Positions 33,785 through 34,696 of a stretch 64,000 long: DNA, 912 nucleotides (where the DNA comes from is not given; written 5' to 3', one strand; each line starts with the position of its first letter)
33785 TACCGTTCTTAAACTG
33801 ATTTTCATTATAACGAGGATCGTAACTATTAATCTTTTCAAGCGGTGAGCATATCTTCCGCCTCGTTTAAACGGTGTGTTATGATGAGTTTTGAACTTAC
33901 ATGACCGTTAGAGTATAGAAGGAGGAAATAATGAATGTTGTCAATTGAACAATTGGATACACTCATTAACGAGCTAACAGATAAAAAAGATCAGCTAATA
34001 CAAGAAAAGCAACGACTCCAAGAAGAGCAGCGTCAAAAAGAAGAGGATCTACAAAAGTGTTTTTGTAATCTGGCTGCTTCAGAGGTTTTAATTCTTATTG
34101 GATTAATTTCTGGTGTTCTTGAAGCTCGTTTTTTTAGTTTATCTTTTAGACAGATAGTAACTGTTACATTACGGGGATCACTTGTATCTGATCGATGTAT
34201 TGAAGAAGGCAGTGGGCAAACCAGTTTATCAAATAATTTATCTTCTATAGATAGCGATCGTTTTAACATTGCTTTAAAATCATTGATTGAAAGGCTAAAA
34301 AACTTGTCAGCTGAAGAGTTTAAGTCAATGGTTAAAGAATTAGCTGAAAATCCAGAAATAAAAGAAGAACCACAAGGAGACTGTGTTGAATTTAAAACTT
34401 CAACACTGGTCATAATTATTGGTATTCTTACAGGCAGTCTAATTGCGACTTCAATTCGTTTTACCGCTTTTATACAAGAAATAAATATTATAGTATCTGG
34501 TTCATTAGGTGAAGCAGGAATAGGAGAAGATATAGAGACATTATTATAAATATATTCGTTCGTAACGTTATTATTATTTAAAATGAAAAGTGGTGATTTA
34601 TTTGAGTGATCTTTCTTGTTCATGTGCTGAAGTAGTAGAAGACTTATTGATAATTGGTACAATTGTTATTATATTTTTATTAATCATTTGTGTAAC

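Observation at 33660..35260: Duplicated two-gene cassette of unknown family: small Cys-containing membrane peptide plus coiled-coil/hydrophobic-repeat protein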

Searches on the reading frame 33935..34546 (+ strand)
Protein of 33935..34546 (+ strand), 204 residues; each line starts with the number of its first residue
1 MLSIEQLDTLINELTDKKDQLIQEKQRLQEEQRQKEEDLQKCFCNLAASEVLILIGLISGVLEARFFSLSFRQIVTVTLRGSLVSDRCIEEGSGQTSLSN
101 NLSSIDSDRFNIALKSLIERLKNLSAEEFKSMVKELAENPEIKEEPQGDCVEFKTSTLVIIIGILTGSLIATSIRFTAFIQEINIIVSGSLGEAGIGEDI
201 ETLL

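Call 3: search_protein_families(library=pfam, proteins=[window:33935-34546:+], max_evalue=1)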
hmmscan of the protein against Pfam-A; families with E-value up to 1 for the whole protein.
window:33935-34546:+ (204 aa): 5 families
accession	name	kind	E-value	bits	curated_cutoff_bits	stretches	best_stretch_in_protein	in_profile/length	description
PF15781.12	ParE-like_toxin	-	0.024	15.1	28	1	115-150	8-43/87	ParE-like toxin of type II bacterial toxin-antitoxin system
PF16471.10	JIP_LZII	-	0.054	14.2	30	1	6-42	23-59/71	JNK-interacting protein leucine zipper II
PF06695.16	Sm_multidrug_ex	-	0.061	14.4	30.7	0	23-85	53-118/121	Putative small multi-drug export protein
PF20512.3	PMI_typeI_hel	-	0.07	14.1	23.4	0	19-49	7-36/88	Phosphomannose isomerase type I, helical insertion domain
PF13238.12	AAA_18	-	0.15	13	29.4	1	15-80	38-100/128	AAA domain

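Call 4: search_protein_families(library=ncbifam, proteins=[window:33935-34546:+], max_evalue=1)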
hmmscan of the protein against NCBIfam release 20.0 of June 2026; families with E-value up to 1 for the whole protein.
window:33935-34546:+ (204 aa): 2 families
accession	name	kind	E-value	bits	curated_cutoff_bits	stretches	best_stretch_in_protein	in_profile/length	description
TIGR04211.1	SH3_and_anchor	equivalog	0.043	13.4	65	1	5-41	128-164/198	TIGR04211 family SH3 domain-containing protein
TIGR01639.1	P_fal_TIGR01639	paralog_domain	0.3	11.2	25.75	1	122-144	8-30/61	Plasmodium falciparum uncharacterized domain TIGR01639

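Call 10: find_homologous_proteins(query=window:33935-34546:+, max_evalue=0.01)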
Query window:33935-34546:+ (204 aa): 2 proteins with E <= 0.01 among 698 candidates.
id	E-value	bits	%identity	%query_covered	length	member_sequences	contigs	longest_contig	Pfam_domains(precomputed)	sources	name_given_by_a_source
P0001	2.0e-118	411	100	100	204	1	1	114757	-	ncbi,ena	-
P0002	1.0e-46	177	50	98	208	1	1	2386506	-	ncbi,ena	-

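Call 11: find_encoding_contigs(protein=P0002, flank=10000, max_places=5)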
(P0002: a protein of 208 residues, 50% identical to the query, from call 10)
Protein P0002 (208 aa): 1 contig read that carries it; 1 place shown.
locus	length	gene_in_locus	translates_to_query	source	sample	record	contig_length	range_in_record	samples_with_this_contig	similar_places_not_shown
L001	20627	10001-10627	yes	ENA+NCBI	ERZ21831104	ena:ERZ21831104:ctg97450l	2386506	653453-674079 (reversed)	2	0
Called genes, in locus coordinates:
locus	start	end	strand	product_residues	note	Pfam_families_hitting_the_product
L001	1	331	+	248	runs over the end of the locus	PF00899:ThiF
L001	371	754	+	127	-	PF01925:TauE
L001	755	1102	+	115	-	PF01925:TauE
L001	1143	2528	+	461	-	PF06245:DUF1015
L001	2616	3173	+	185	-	PF05239:PRC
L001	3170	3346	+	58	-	-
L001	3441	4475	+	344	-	PF01594:AI-2E_transport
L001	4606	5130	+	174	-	PF22769:DCD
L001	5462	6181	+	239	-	-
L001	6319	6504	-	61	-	-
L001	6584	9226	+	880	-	PF01411:tRNA-synt_2c, PF07973:tRNA_SAD, PF02272:DHHA1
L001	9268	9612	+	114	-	PF11969:DcpS_C, PF01230:HIT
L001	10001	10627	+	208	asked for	-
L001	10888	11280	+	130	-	-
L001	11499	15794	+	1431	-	PF00041:fn3, PF00041:fn3, PF25390:WD40_RLD, PF00415:RCC1, PF13540:RCC1_2, PF00415:RCC1, PF13540:RCC1_2, PF25390:WD40_RLD, +21 more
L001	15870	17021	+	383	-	-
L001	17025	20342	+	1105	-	PF05593:RHS_repeat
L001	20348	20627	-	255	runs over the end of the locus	PF01695:IstB_IS21, PF00308:Bac_DnaA (weak)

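Call 12: find_encoding_contigs(protein=P0001, flank=10000, max_places=5)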
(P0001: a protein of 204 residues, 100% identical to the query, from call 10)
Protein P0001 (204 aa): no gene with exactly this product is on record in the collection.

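Call 27: search_protein_representatives(alignment_id=A4)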
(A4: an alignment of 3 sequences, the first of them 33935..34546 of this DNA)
Query: 3 sequences, 207 profile positions. Proteins with E-value up to 0.001 (for the whole library): 25; up to 1e-10: 4; up to 1e-30: 3. The best 25 are listed.
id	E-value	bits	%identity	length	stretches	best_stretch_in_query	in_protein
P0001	2.6e-104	363.8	-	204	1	1-207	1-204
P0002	7.9e-96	336.1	-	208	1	1-206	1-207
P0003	5.8e-46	173.2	-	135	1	1-148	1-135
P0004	1.3e-16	77.4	-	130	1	1-144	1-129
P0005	5.0e-06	42.8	-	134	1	16-92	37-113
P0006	2.7e-05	40.4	-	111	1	1-88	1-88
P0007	2.9e-05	40.3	-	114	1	1-94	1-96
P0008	3.1e-05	40.2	-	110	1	1-84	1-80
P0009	3.1e-05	40.2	-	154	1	13-90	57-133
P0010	3.3e-05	40.1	-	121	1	18-124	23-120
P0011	5.0e-05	39.5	-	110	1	26-89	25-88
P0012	8.9e-05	38.7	-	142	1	35-136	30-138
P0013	2.0e-04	37.6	-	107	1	22-93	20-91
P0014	2.1e-04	37.5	-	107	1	1-88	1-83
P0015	2.1e-04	37.5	-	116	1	6-124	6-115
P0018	3.4e-04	36.8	-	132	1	33-142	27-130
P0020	4.4e-04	36.5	-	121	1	8-109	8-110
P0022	5.8e-04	36.1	-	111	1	1-96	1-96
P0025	9.5e-04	35.4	-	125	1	18-90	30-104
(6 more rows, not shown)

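Call 29: search_protein_families(library=pfam, proteins=[P0005, P0006, P0007, P0009, P0010, P0012, P0018, P0020, P0022, P0025], max_evalue=0.1)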
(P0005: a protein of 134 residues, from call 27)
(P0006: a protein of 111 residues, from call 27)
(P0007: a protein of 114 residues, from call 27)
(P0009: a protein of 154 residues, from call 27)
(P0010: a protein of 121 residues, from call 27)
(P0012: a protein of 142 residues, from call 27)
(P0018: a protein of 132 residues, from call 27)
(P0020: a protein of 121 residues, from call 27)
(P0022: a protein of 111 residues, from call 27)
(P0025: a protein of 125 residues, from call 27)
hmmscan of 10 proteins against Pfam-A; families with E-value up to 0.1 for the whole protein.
P0005 (134 aa): 1 family
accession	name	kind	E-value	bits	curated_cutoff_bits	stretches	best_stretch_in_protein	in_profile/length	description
PF05387.16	Chorion_3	-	0.083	12.8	22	0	3-32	70-99/277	Chorion family 3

P0006 (111 aa): 0 families

P0007 (114 aa): 0 families

P0009 (154 aa): 0 families

P0010 (121 aa): 1 family
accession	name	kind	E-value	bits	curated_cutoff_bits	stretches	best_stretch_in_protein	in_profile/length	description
PF18068.6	Npun_R1517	-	0.067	13.7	27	0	66-104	16-51/74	Npun R1517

P0012 (142 aa): 1 family
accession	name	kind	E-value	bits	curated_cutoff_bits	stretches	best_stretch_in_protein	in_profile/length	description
PF14967.11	FAM70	-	0.018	14.9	27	1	59-110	201-248/323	FAM70 protein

P0018 (132 aa): 0 families

P0020 (121 aa): 0 families

P0022 (111 aa): 0 families

P0025 (125 aa): 0 families

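Call 30: search_protein_families(library=ncbifam, proteins=[P0005, P0006, P0007, P0009, P0010, P0012, P0018, P0020, P0022, P0025], max_evalue=0.1)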
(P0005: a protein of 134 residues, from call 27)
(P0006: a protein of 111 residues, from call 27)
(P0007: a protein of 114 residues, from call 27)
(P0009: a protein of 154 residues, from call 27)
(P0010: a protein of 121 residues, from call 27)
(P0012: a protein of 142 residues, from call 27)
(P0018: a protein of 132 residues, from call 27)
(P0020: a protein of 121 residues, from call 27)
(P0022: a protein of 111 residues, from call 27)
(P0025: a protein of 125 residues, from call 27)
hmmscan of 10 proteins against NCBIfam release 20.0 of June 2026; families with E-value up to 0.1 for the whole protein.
P0005 (134 aa): 2 families
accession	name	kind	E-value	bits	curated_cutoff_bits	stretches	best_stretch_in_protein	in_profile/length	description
NF049868.1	FhaB_Rv0019c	equivalog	0.0038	17.3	125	1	37-100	40-101/158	FHA domain-containing protein FhaB/FipA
NF004651.0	PRK05996.1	equivalog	0.012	15.1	342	1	10-129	224-349/424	MotB family protein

P0006 (111 aa): 1 family
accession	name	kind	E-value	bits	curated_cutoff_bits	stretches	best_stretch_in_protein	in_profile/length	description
NF040897.1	SPJ_0845_Nterm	domain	0.00076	19.5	24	1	83-99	6-22/25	SPJ_0845 family protein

P0007 (114 aa): 1 family
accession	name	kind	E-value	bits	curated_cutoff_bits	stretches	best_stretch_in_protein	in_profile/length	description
NF040897.1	SPJ_0845_Nterm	domain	0.073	13.2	24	0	85-96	6-17/25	SPJ_0845 family protein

P0009 (154 aa): 1 family
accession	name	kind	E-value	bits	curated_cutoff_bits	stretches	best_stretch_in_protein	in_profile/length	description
NF033483.0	PknB_PASTA_kin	equivalog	0.016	14.3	450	1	9-110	257-360/563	Stk1 family PASTA domain-containing Ser/Thr kinase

P0010 (121 aa): 0 families

P0012 (142 aa): 0 families

P0018 (132 aa): 1 family
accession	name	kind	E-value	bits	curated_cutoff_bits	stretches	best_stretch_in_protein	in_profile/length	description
NF007799.0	PRK10504.1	subfamily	0.0074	15.2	426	1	24-76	383-435/471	multidrug transporter subunit MdtD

P0020 (121 aa): 0 families

P0022 (111 aa): 0 families

P0025 (125 aa): 0 families

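Call 34: find_homologous_proteins(query=A6, max_evalue=0.001)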
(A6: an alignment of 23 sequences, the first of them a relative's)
Query A6 (23 sequences) (111 aa, profile of the alignment): 41 proteins with E <= 0.001 among 3208 candidates.
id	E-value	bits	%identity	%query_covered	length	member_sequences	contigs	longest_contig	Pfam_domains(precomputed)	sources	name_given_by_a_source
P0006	3.5e-38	148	100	100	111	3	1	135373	-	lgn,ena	-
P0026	3.2e-37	145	69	100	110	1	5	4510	-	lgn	-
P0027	4.3e-37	145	60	99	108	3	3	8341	-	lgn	-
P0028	7.1e-37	144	58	99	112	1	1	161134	-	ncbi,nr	ncbi:MAG: hypothetical protein N3I35_19470 [Clostridia bacterium]|nr:hypothetical protein [Clostridi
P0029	7.5e-37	144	61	99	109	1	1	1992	-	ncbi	-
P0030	3.0e-36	142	75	100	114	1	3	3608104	-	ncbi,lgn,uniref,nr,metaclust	ncbi:hypothetical protein Dred_2509 [Desulforamulus reducens MI-1]|uniref:Uncharacterized protein n=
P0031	3.2e-36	142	68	100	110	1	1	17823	-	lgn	-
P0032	2.0e-35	139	68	100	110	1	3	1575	-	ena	-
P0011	3.1e-35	139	68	100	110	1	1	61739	-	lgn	-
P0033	5.3e-34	135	74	100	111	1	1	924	-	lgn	-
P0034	4.4e-33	132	58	98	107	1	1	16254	-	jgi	-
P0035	1.9e-32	130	72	60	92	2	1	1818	-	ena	-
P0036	1.9e-30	123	60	98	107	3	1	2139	-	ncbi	-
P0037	2.4e-30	123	53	100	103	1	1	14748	-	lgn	-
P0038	3.9e-29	119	50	100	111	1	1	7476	-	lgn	-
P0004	1.3e-21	95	33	62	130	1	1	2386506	-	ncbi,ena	-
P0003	2.4e-20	91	21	100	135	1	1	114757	-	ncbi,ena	-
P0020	3.0e-20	90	32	74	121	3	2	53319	-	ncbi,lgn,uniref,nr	ncbi:MAG: hypothetical protein N4A57_13865 [Anaeromicrobium sp.]|uniref:hypothetical protein n=1 Tax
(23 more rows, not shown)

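Call 35: find_encoding_contigs(protein=P0030, flank=6000, max_places=2)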
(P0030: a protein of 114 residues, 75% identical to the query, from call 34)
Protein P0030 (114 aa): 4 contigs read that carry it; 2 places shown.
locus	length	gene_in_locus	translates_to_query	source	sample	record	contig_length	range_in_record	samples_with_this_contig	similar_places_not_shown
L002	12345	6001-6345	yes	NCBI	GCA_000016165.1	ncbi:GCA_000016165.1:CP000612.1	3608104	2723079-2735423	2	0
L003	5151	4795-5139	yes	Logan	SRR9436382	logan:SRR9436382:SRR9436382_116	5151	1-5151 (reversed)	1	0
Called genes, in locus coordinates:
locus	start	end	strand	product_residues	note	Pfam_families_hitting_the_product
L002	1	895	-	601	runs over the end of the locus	PF00009:GTP_EFTU, PF22042:EF-G_D2, PF03144:GTP_EFTU_D2, PF00679:EFG_C, PF06421:LepA_C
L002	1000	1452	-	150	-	-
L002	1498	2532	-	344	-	PF07454:SpoIIP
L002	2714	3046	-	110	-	PF04020:Phage_holin_4_2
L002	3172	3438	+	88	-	PF01649:Ribosomal_S20p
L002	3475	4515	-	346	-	PF06144:DNA_pol3_delta, PF21694:DNA_pol3_delta_C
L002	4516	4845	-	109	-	PF01910:Thiamine_BP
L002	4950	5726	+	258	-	PF07285:DUF1444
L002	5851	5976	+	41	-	-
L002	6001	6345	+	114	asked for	-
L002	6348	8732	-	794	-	PF13567:DUF4131, PF03772:Competence, PF00753:Lactamase_B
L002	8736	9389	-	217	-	PF01464:SLT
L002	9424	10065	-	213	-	PF12836:HHH_3, PF00633:HHH (weak), PF03934:T2SSK (weak), PF14520:HHH_5 (faint)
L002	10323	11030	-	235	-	PF20730:YetF_N (weak), PF04239:DUF421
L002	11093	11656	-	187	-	PF18955:DUF5698, PF10035:DUF2179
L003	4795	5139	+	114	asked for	-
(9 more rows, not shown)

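Call 36: find_encoding_contigs(protein=P0028, flank=6000, max_places=2)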
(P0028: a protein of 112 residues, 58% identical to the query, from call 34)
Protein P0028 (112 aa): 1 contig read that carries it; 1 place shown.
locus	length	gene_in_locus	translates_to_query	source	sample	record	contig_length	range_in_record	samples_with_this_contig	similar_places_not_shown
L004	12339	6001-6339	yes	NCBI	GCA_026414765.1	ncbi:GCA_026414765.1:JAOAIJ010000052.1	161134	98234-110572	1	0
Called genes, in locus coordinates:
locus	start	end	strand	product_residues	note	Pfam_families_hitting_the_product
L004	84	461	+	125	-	PF01042:Ribonuc_L-PSP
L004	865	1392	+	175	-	PF07155:ECF-ribofla_trS, PF12822:ECF_trnsprt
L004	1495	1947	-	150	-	-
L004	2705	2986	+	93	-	-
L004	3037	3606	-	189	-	PF02417:Chromate_transp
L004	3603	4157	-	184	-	PF02417:Chromate_transp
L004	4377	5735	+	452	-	PF00324:AA_permease, PF03845:Spore_permease (weak), PF13520:AA_permease_2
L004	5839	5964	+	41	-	-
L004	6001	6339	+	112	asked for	-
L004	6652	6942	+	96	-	PF01371:Trp_repressor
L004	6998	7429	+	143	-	-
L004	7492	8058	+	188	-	PF17248:DUF5317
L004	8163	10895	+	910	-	PF07517:SecA_DEAD, PF00270:DEAD, PF01043:SecA_PP_bind, PF21090:P-loop_SecA, PF07516:SecA_SW, PF02810:SEC-C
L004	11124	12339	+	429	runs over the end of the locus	PF08245:Mur_ligase_M, PF02875:Mur_ligase_C, PF27239:FOL3_C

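Call 37: find_encoding_contigs(protein=P0006, flank=6000, max_places=2)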
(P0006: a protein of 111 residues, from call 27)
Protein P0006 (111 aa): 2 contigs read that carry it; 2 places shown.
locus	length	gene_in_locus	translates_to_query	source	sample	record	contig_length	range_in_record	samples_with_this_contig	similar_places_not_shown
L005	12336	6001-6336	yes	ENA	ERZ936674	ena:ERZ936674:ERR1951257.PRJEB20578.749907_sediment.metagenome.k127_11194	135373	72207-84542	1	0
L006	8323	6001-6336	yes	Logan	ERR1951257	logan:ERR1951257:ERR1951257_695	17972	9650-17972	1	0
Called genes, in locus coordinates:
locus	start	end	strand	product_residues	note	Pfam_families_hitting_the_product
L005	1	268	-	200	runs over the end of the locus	PF00440:TetR_N, PF14246:TetR_C_7 (weak)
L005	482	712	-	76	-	-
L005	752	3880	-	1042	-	PF00873:ACR_tran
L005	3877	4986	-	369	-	PF00364:Biotin_lipoyl (faint), PF25917:BSH_RND, PF25973:BSH_CzcB, PF25984:BSH_YknX (faint), PF25967:RND-MFP_C, PF25975:CzcB_C (weak), PF25989:YknX_C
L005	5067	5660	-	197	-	PF00440:TetR_N, PF08359:TetR_C_4, PF17932:TetR_C_24 (weak)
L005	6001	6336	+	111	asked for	-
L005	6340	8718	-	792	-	PF13567:DUF4131, PF03772:Competence, PF00753:Lactamase_B, PF12706:Lactamase_B_2 (faint)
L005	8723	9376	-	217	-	PF01464:SLT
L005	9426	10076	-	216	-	PF10531:SLBB (weak), PF06514:PsbU (faint), PF00633:HHH, PF03934:T2SSK, PF12836:HHH_3, PF14520:HHH_5 (faint)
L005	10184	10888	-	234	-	PF20730:YetF_N (faint), PF04239:DUF421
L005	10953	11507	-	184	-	PF18955:DUF5698, PF10035:DUF2179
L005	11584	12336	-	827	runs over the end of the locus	PF00133:tRNA-synt_1, PF01406:tRNA-synt_1e (faint), PF09334:tRNA-synt_1g, PF13603:tRNA-synt_1_2, PF00133:tRNA-synt_1, PF09334:tRNA-synt_1g, PF08264:Anticodon_1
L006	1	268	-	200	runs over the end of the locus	PF00440:TetR_N, PF14246:TetR_C_7 (weak)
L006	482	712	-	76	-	-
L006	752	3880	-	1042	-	PF00873:ACR_tran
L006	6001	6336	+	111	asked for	-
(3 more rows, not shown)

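Call 45: find_related_loci(query=A8, collection=genome_contigs, flank=3000)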
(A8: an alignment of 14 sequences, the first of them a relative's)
Query A8 (114 aa) in genome_contigs; peptide patterns used: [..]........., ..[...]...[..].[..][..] (x = any residue, [..] = any of these).
164 stretches matched a pattern; 46 encode a relative of the query (tblastn E <= 1e-3); 46 distinct loci.
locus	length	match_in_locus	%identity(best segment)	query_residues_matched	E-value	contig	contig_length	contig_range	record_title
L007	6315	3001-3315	53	1-114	9e-34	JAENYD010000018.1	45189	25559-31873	MAG: Clostridium thermobutyricum isolate B5_bin.2 B5_bin2_NODE_273_length_45189_cov_11.891855, whole genome shotgun sequ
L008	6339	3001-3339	54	1-114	4e-34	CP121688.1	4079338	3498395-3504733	Clostridiaceae bacterium 35-E11 chromosome, complete genome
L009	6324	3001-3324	49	1-113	1e-32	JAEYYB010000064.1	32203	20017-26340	MAG: Bacillota bacterium isolate OH_CBlB_339 k127_578969, whole genome shotgun sequence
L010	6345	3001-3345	47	1-113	2e-31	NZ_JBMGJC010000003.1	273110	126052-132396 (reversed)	Pelotomaculum propionicicum strain C1 NODE_29_length_273110_cov_14.859885, whole genome shotgun sequence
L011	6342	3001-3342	47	1-113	3e-30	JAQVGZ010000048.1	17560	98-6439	MAG: Desulfotomaculaceae bacterium isolate STE_194 NODE_7306_length_17560_cov_5.396948_Sandtown_E, whole genome shotgun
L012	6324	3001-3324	48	1-114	2e-30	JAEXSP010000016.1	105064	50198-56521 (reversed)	MAG: Bacillota bacterium isolate OH_HBrB_311 k127_2294126, whole genome shotgun sequence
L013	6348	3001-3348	47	1-114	1e-29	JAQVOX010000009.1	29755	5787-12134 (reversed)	MAG: Desulfotomaculaceae bacterium isolate STF1_190 NODE_3375_length_29755_cov_3.351121_Sandtown_F1, whole genome shotgu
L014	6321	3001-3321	57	1-113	1e-29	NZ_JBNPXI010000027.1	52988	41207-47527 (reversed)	Brassicibacter mesophilus strain DSM 24659 Ga0415269_27, whole genome shotgun sequence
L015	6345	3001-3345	43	1-113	1e-29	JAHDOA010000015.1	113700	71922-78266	MAG: Pelotomaculum sp. isolate SL1-B34.2 k141_19527, whole genome shotgun sequence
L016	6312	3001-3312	50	2-113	9e-30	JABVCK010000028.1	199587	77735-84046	MAG: Bacillota bacterium isolate Ch29 Scaffold95, whole genome shotgun sequence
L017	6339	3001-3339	43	1-113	5e-29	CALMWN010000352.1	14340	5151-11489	MAG TPA_asm: uncultured Clostridia bacterium isolate SRR5215466_bin.117_CONCOCT_v1.1_MAG genome assembly, contig: ERZ781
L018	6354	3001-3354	46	1-113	2e-28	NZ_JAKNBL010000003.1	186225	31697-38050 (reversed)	Pelotomaculum terephthalicicum JT 3, whole genome shotgun sequence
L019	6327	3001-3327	44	1-113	1e-28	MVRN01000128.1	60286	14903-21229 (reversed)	MAG: Pelotomaculum sp. PtaU1.Bin035 A4E55_contig000128, whole genome shotgun sequence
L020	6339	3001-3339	43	1-113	1e-28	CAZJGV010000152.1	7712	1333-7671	MAG TPA_asm: uncultured Pelotomaculum sp. isolate SRP263991_co4_160 genome assembly, contig: NODE_15582_length_7712_cov_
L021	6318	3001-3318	47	1-114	2e-28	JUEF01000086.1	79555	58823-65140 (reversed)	MAG: Peptococcaceae bacterium BICA1-8 BICA1a_1099755, whole genome shotgun sequence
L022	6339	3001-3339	44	1-113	3e-28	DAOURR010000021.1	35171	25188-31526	MAG TPA_asm: Pelotomaculum sp. isolate CSMAG_525 CSMAG_525_k127_71966_length_35171_cov_15.0000, whole genome shotgun seq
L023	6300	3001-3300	54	23-111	6e-28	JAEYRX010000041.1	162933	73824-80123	MAG: Bacillota bacterium isolate OH_CBB_75 k127_447962, whole genome shotgun sequence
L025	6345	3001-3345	42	1-113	4e-28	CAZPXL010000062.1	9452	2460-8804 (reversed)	MAG TPA_asm: uncultured Eubacteriales bacterium isolate SRP192927_co3_627 genome assembly, contig: NODE_18891_length_945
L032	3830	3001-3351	39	1-113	2e-26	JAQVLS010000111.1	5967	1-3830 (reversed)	MAG: Desulfotomaculaceae bacterium isolate STF1_115 NODE_50947_length_5967_cov_2.596918_Sandtown_F1, whole genome shotgu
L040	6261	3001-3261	51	28-113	8e-25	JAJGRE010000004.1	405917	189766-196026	Calditrichales bacterium MX18-03 contig4_405917bp, whole genome shotgun sequence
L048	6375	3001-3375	44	1-113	2e-19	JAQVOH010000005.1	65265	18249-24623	MAG: Desulfotomaculaceae bacterium isolate STF1_176 NODE_776_length_65265_cov_9.372072_Sandtown_F1, whole genome shotgun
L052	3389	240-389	58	65-114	5e-15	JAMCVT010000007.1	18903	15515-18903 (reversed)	MAG: Actinomycetota bacterium isolate FK_Sedi_B_Bin.80 NODE_10359_length_18903_cov_17.8224, whole genome shotgun sequenc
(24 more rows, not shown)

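Call 64: list_cluster_members(proteins=[P0001, P0002, P0003, P0004])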
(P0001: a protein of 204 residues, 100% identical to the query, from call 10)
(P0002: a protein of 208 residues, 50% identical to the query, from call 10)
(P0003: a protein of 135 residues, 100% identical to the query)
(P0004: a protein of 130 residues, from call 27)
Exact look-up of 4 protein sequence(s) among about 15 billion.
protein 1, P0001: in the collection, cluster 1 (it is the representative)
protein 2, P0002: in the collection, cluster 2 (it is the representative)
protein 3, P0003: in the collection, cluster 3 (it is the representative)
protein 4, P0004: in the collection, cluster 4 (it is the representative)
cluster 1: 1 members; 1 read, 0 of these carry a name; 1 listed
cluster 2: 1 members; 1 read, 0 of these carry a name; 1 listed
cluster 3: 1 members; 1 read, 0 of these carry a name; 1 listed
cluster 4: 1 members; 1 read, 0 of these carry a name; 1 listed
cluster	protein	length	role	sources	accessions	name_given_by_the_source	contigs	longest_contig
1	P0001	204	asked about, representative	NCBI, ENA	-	-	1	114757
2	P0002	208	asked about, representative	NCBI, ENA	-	-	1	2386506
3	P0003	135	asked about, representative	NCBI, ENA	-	-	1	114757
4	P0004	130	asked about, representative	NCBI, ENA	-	-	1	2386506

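Call 69: predict_structure(alignment_id=A9)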
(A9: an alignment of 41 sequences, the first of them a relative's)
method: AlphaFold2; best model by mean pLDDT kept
length: 114 residues; sequences in the alignment: 41
mean_pLDDT: 54.4   pTM: 0.33
mean pLDDT of the five models: 54.4, 52.0, 48.6, 48.0, 43.7
residues with pLDDT >= 90: 0; 70-90: 5; 50-70: 74; < 50: 35
segments of 3 or more residues with pLDDT < 50: 22-44, 84-89
pLDDT, mean of each block of 10 residues (from residue 1): 56 61 39 35 53 66 63 67 50 51 57 53
secondary structure, 60 per line:
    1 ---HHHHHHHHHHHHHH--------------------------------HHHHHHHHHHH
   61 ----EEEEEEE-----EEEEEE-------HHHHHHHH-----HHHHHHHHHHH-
elements in order: H4-17 H50-60 E65-71 E77-82 H90-97 H103-113
